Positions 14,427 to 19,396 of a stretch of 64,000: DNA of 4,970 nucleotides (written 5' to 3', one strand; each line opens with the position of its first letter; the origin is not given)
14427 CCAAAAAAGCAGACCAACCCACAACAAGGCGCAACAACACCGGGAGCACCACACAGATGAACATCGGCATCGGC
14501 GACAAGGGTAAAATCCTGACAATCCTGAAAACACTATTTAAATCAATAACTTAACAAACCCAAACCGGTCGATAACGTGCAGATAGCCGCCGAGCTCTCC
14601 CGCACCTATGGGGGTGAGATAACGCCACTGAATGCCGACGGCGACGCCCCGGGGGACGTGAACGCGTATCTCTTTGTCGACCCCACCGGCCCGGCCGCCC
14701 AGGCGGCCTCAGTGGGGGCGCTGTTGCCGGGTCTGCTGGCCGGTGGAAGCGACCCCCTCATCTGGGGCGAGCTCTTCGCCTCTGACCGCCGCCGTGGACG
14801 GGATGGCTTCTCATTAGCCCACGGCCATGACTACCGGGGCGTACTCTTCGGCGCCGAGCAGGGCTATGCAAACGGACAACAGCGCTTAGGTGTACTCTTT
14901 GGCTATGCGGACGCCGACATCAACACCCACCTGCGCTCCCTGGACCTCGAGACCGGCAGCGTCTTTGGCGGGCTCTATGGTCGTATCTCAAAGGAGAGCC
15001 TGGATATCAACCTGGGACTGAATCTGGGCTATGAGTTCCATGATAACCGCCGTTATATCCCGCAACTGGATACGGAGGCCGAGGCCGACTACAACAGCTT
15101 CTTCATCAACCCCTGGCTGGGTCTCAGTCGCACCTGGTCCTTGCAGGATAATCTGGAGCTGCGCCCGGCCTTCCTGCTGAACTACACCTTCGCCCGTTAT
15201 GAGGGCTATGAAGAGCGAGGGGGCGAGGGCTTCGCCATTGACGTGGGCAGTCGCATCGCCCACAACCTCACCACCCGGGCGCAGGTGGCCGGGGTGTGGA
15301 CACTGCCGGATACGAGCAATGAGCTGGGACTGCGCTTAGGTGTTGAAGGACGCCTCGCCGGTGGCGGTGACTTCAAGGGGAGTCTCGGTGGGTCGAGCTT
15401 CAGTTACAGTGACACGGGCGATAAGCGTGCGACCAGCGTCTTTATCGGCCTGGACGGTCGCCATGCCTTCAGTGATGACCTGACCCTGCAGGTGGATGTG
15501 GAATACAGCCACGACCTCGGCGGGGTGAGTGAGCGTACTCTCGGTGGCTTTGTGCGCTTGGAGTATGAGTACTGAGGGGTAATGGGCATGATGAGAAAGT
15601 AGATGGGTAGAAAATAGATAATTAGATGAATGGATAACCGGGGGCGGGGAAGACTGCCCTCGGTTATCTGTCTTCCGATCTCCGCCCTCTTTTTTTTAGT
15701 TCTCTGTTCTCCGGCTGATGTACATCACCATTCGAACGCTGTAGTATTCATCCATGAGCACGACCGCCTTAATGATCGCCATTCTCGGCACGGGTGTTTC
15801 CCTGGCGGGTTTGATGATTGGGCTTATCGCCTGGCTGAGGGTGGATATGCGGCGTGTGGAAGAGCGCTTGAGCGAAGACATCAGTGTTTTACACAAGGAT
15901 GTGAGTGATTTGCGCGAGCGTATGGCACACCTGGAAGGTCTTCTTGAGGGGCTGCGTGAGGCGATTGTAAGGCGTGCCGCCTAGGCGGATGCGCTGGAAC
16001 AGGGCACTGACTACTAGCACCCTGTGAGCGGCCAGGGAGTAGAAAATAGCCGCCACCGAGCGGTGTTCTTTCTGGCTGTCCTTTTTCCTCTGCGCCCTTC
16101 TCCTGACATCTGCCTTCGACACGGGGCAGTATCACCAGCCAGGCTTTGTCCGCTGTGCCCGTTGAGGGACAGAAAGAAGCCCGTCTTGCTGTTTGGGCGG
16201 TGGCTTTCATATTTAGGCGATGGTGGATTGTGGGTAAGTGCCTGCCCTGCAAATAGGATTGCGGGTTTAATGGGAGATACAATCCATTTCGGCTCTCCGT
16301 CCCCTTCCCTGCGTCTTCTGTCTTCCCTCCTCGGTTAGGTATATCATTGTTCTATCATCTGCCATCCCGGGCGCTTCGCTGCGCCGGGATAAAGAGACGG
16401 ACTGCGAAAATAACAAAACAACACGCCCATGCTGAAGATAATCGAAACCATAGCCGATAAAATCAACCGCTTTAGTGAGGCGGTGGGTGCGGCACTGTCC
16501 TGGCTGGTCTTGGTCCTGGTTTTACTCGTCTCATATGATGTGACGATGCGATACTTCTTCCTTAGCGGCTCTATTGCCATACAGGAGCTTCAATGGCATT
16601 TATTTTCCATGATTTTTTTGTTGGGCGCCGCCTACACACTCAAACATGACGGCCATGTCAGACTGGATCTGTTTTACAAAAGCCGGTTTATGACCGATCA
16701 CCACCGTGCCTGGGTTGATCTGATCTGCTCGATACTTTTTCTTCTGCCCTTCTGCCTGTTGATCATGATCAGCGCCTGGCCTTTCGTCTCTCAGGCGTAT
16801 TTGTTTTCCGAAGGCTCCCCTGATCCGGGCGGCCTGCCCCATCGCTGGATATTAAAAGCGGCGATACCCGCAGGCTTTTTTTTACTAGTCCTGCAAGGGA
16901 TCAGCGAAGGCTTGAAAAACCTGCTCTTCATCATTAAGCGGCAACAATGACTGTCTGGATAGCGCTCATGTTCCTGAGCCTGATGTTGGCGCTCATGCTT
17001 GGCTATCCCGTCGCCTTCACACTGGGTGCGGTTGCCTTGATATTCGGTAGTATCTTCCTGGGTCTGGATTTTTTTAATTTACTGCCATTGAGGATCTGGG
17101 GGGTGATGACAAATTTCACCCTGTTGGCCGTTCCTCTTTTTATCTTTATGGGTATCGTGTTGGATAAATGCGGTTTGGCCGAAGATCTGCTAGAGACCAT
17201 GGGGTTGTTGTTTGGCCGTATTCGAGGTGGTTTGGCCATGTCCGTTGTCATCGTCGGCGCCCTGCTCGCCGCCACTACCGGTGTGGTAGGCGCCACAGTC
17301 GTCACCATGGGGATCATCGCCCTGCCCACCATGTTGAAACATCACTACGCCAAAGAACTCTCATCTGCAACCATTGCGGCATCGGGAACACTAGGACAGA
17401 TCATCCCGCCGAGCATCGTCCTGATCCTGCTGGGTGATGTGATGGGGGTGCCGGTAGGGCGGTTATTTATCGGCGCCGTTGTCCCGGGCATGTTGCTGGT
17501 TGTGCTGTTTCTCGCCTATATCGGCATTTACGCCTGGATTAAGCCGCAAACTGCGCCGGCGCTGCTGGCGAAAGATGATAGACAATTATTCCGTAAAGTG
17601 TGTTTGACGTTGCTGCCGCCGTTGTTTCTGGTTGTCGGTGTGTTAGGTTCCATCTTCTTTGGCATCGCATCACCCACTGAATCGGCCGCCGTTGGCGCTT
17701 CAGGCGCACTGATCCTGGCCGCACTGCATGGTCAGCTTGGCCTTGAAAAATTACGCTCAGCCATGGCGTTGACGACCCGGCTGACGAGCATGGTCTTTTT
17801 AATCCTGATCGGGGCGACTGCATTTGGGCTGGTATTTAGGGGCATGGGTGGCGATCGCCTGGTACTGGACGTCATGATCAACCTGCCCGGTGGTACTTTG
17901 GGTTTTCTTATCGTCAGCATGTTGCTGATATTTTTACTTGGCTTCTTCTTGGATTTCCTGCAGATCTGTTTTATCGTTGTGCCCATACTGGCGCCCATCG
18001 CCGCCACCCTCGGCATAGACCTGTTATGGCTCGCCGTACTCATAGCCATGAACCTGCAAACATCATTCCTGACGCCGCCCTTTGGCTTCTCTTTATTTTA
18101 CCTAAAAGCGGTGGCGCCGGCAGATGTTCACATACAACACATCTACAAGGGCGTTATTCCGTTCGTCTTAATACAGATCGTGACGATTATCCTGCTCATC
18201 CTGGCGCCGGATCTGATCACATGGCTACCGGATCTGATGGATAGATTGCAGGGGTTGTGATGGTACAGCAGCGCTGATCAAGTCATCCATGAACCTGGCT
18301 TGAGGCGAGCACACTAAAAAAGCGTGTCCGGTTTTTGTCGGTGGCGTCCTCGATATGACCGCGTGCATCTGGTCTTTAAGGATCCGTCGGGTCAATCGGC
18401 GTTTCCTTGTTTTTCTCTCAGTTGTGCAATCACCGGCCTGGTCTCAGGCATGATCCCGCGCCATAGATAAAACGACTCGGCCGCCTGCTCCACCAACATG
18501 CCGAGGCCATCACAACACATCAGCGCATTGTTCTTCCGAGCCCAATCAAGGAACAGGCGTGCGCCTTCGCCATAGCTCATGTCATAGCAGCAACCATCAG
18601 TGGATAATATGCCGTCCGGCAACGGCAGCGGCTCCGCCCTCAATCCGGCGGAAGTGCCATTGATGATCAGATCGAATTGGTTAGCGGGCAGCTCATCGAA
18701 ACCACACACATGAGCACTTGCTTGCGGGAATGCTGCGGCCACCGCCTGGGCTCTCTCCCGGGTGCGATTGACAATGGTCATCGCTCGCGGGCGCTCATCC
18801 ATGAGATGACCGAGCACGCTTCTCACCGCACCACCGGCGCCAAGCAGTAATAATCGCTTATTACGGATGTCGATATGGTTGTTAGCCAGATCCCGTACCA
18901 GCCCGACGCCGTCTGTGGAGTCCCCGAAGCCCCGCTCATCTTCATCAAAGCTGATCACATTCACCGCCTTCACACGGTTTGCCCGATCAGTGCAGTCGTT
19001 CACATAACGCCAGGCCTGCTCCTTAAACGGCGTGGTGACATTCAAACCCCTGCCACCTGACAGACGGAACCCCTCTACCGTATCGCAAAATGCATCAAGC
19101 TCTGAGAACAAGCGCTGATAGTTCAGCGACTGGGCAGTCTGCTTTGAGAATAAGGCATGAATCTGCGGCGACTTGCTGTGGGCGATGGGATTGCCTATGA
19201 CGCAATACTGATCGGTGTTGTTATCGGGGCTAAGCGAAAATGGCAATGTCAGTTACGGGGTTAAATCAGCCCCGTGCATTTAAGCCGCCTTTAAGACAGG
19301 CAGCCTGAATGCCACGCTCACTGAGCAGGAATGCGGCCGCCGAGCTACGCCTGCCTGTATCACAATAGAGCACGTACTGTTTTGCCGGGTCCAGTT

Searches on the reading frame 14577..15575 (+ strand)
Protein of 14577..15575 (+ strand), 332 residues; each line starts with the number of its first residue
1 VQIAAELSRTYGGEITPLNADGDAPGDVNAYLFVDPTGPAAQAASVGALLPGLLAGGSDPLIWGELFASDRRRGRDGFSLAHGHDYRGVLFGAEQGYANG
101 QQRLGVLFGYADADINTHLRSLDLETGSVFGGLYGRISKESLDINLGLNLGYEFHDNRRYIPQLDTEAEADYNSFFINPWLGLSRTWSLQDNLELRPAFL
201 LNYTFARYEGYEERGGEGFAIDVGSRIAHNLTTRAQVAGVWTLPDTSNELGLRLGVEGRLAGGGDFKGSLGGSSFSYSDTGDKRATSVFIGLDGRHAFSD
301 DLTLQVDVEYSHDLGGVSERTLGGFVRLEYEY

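Call 27: search_protein_families(library=pfam, proteins=[window:14577-15575:+], max_evalue=0.00001)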
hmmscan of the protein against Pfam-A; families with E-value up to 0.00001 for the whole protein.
window:14577-15575:+ (332 aa): 1 family
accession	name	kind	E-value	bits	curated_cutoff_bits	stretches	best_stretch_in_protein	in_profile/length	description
PF03797.25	Autotransporter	-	6e-26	92.2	26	1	62-309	1-255/255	Autotransporter beta-domain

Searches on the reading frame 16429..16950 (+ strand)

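Call 27: search_protein_families(library=pfam, proteins=[window:16429-16950:+], max_evalue=0.00001)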
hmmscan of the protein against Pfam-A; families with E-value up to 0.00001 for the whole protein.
window:16429-16950:+ (173 aa): 1 family
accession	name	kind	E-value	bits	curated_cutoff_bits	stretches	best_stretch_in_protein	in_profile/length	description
PF04290.18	DctQ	-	6.4e-21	75.1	28.3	1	30-160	1-125/132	Tripartite ATP-independent periplasmic transporters, DctQ component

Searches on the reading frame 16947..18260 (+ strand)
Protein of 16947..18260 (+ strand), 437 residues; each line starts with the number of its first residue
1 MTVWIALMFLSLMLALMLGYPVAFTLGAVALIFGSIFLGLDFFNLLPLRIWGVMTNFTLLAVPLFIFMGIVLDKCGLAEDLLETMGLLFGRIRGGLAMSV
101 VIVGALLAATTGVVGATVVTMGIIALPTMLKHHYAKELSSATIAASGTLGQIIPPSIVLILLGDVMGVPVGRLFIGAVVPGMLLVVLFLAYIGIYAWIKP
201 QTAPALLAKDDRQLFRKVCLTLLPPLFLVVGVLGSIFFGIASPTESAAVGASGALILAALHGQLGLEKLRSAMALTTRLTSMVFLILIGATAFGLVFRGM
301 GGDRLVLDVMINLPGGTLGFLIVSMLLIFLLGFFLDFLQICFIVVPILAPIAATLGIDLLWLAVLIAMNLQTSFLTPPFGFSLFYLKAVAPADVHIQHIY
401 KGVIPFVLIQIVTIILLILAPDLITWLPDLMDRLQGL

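Call 27: search_protein_families(library=pfam, proteins=[window:16947-18260:+], max_evalue=0.00001)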
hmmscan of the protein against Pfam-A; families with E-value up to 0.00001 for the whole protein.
window:16947-18260:+ (437 aa): 1 family
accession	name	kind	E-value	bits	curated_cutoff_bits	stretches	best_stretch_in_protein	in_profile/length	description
PF06808.19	DctM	-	1.3e-89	301.4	23.8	1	9-422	1-412/413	Tripartite ATP-independent periplasmic transporter, DctM component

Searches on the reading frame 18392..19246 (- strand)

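Call 27: search_protein_families(library=pfam, proteins=[window:18392-19246:-], max_evalue=0.00001)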
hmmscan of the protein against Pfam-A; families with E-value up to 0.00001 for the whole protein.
window:18392-19246:- (284 aa): 3 families
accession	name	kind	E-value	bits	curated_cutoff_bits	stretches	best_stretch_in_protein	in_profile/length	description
PF08501.16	Shikimate_dh_N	-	9.4e-22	77.5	27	1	16-98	1-83/83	Shikimate dehydrogenase substrate binding domain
PF01488.26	Shikimate_DH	-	2e-13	51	24.3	1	120-200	2-85/138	Shikimate / quinate 5-dehydrogenase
PF18317.6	SDH_C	-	5.8e-11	42.4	25.8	1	247-277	1-31/31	Shikimate 5'-dehydrogenase C-terminal domain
